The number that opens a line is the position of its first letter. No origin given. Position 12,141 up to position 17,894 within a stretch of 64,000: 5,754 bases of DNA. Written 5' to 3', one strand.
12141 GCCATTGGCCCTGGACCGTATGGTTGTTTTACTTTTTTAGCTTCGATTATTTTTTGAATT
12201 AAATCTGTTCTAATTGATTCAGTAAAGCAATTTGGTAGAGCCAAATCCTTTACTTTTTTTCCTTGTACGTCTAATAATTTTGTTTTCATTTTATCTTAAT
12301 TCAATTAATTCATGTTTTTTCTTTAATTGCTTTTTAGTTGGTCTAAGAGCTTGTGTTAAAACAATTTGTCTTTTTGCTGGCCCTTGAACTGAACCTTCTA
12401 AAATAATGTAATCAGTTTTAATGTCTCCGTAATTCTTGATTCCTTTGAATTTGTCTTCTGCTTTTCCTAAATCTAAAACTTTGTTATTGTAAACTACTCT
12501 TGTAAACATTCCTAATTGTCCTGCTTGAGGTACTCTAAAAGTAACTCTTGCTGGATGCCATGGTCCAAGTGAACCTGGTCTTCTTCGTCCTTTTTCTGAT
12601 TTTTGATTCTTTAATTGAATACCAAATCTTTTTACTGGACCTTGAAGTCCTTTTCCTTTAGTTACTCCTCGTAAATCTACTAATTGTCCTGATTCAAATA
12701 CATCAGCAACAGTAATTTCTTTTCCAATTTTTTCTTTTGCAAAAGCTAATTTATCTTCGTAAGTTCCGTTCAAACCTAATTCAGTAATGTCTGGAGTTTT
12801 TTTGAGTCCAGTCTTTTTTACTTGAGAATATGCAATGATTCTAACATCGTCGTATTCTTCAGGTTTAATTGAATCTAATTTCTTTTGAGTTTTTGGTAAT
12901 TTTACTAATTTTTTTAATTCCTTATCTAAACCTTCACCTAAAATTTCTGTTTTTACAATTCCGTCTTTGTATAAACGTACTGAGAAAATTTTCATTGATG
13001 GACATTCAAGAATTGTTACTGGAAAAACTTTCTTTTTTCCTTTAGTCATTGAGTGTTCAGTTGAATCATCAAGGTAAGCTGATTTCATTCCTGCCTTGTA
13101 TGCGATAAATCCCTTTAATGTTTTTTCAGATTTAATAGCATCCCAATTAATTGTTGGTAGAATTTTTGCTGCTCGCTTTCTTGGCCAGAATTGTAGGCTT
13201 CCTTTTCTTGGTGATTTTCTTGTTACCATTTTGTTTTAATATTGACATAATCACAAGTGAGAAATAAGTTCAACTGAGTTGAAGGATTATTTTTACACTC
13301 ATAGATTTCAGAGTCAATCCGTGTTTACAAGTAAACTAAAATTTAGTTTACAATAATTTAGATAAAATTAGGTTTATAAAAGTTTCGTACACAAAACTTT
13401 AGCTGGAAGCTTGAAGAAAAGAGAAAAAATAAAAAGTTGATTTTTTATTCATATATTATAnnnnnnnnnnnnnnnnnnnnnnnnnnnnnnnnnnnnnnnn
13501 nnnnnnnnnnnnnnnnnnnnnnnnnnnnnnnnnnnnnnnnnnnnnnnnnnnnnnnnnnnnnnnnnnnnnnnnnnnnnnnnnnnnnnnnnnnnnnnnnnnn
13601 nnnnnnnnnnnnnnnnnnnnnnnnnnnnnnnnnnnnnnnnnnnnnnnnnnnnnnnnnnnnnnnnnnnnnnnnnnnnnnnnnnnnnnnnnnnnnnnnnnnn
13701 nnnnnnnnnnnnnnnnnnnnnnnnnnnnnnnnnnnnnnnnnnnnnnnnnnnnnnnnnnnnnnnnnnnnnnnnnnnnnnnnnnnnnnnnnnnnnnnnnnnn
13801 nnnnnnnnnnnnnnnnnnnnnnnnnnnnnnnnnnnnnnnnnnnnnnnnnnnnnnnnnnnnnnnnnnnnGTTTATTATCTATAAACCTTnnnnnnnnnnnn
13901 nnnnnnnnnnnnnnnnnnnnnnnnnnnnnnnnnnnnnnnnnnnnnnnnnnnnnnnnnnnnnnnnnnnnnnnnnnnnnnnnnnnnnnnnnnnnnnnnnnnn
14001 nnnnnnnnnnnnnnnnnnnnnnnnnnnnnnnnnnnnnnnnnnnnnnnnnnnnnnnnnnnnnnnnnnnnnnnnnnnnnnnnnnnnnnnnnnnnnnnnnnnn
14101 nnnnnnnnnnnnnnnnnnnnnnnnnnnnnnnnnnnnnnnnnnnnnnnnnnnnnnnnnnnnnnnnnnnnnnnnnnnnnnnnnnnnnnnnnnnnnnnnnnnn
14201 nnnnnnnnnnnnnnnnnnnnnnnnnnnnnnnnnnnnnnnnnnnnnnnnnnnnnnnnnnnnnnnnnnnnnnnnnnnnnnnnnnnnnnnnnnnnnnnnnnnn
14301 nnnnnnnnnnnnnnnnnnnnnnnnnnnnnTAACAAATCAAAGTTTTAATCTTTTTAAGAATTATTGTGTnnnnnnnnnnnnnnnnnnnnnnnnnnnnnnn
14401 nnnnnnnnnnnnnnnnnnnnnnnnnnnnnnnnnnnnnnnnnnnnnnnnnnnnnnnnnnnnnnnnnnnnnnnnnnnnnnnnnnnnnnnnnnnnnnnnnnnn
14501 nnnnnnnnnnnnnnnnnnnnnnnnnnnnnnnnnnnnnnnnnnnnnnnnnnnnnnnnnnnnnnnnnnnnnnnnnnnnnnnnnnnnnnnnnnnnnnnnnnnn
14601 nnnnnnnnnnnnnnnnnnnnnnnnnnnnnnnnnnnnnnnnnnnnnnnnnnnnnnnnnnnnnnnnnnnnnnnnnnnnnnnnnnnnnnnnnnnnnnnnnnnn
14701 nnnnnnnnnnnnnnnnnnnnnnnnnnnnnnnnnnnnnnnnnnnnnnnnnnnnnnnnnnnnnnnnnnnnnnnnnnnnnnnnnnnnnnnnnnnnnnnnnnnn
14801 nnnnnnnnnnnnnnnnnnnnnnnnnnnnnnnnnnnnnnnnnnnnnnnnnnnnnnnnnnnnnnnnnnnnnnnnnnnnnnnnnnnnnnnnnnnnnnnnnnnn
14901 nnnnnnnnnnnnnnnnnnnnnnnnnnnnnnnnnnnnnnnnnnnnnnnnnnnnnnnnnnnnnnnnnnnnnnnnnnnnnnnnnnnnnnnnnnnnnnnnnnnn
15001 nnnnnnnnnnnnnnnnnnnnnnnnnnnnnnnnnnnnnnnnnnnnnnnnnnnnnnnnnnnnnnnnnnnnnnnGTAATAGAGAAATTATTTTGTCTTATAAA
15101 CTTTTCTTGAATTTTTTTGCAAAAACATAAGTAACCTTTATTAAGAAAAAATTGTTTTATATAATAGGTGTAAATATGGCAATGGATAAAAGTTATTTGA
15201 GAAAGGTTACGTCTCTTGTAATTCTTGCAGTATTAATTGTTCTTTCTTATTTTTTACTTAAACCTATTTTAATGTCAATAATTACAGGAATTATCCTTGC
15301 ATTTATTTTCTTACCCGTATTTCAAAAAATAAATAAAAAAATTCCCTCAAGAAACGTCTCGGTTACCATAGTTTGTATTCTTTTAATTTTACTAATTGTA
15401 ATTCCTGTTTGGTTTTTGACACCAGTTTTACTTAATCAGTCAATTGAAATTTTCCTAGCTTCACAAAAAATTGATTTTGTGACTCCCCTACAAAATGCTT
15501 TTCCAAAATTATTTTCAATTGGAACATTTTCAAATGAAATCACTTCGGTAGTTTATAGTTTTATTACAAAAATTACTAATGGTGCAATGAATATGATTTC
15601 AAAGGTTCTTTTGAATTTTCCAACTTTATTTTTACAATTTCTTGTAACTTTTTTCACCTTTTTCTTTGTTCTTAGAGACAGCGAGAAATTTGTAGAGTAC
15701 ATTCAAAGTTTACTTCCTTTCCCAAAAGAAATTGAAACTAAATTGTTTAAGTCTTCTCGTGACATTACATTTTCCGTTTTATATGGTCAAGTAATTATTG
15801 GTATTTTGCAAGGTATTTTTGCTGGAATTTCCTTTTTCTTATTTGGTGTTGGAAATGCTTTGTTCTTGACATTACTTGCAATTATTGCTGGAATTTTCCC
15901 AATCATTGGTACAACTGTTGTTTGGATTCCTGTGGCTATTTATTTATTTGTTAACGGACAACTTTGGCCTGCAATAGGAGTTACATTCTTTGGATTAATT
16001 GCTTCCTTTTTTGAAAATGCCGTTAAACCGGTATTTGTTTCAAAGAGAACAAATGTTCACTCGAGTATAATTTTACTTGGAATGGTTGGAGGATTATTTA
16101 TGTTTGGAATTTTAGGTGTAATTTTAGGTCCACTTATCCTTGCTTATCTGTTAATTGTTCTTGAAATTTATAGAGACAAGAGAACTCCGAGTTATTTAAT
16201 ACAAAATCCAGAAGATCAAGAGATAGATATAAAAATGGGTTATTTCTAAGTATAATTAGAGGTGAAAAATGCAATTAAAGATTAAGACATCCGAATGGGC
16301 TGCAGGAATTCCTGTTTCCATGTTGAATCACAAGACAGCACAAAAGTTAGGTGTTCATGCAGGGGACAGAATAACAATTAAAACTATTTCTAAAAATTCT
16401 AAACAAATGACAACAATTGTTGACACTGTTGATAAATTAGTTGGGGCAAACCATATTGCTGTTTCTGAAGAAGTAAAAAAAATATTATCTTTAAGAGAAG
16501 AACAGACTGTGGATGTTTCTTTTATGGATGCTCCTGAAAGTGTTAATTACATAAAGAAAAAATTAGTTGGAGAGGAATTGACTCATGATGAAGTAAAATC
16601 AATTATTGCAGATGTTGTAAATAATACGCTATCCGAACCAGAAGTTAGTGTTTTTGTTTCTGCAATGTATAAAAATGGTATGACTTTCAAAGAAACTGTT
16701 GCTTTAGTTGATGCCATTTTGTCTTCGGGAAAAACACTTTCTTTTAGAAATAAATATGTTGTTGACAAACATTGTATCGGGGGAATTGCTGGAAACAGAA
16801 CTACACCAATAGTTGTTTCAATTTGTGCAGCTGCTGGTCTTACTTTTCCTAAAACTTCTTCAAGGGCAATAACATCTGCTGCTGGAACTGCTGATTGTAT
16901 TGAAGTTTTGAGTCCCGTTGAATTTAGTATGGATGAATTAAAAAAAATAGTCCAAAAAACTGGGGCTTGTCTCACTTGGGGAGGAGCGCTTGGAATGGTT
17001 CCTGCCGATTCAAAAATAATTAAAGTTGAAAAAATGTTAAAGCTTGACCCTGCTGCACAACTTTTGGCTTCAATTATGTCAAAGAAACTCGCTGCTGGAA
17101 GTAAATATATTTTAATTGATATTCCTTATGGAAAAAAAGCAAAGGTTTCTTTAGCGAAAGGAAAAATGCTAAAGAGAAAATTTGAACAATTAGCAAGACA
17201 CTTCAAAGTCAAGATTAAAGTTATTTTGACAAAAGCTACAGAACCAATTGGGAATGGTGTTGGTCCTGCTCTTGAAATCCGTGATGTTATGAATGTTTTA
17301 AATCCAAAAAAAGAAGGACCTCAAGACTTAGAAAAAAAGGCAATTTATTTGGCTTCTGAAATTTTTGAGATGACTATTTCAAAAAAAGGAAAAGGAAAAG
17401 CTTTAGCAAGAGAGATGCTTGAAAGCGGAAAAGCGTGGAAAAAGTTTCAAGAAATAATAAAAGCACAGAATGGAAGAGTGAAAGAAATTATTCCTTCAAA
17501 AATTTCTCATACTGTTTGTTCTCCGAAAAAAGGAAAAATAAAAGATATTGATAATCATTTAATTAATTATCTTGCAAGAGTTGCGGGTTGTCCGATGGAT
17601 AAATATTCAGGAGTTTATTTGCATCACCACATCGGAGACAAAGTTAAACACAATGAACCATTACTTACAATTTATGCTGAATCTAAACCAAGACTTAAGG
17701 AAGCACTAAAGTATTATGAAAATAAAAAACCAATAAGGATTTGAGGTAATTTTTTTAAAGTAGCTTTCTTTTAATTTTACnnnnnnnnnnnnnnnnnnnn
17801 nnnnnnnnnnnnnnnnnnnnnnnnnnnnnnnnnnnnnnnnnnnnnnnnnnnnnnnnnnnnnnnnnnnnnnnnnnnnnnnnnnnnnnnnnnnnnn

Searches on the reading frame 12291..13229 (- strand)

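Call 93: search_protein_families(library=pfam, proteins=[window:12291-13229:-], max_evalue=0.001)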
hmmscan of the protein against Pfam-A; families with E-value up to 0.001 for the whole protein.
window:12291-13229:- (312 aa): 1 family
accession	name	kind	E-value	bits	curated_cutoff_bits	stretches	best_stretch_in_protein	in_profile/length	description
PF00297.29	Ribosomal_L3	-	7.3e-60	203.3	22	1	5-303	7-353/369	Ribosomal protein L3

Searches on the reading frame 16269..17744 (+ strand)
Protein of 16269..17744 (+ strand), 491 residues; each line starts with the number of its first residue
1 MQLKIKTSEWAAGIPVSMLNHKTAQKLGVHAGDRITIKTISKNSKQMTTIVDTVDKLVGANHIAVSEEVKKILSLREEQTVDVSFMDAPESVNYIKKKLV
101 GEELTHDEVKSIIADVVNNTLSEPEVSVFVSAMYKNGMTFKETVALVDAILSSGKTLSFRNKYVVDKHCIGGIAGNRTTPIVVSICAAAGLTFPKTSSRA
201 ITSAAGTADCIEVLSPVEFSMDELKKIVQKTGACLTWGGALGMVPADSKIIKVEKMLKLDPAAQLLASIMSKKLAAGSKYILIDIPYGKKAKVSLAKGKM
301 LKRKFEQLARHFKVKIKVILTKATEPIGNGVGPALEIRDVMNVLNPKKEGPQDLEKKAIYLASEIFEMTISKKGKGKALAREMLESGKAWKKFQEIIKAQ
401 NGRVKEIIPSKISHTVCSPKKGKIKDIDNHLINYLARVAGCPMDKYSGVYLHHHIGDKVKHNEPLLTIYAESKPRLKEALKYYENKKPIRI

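Call 88: search_protein_families(library=pfam, proteins=[window:16269-17744:+], max_evalue=0.001)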
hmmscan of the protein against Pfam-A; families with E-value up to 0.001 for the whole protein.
window:16269-17744:+ (491 aa): 3 families
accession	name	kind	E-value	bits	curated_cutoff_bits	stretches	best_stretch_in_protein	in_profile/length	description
PF02885.22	Glycos_trans_3N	-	1.2e-13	51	26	1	93-154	2-63/63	Glycosyl transferase family, helical bundle domain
PF07831.19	PYNP_C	-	1.3e-09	38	27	1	424-486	2-71/75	Pyrimidine nucleoside phosphorylase C-terminal domain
PF00591.27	Glycos_transf_3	-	2.3e-08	34.5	27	1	162-260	2-101/253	Glycosyl transferase family, a/b domain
